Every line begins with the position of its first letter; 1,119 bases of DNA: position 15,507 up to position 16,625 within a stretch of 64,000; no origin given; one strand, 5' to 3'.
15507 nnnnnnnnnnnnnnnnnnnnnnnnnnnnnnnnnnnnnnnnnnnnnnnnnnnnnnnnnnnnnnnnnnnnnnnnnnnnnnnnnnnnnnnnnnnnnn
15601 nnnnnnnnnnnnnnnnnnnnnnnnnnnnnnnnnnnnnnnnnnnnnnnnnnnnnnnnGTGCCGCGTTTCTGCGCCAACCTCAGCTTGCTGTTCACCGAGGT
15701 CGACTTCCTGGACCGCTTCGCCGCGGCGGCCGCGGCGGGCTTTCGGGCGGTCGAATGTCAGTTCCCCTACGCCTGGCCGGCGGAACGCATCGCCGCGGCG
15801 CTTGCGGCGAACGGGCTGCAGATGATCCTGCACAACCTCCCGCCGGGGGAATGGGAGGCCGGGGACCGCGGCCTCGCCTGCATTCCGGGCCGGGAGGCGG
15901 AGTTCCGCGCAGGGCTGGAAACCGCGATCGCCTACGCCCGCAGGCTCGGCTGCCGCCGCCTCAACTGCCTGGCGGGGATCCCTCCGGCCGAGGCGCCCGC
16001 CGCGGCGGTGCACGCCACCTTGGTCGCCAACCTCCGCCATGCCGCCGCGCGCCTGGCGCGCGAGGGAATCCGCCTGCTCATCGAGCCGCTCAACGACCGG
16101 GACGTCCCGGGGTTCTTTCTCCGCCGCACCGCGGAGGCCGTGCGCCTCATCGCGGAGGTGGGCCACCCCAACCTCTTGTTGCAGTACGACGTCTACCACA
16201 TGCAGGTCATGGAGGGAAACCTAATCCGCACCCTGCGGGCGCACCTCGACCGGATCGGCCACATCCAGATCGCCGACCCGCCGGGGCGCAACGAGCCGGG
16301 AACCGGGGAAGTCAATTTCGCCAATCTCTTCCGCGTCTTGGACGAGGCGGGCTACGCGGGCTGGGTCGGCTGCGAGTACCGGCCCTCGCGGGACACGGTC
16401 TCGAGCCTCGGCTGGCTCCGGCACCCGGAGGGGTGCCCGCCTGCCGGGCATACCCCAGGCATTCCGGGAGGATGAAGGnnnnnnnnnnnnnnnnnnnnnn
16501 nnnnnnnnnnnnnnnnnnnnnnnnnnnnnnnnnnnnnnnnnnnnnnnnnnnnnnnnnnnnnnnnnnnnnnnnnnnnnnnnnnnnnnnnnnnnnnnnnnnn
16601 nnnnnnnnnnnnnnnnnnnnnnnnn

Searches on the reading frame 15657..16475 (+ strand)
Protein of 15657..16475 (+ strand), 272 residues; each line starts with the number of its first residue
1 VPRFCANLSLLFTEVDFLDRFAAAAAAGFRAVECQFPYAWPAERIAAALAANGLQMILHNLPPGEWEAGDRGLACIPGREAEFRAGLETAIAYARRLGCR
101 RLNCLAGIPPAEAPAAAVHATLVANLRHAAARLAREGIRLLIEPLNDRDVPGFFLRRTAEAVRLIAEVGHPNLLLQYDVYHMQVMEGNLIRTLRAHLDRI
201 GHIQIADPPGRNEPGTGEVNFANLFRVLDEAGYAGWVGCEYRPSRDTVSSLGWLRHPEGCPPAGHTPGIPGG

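Call 8: search_protein_families(library=pfam, proteins=[window:15657-16475:+], max_evalue=0.001)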
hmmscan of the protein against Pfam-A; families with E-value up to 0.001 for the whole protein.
window:15657-16475:+ (272 aa): 1 family
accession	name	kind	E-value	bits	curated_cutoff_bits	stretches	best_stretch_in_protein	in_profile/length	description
PF01261.30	AP_endonuc_2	-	6.9e-50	170.5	31.1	1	21-255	1-247/249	Xylose isomerase-like TIM barrel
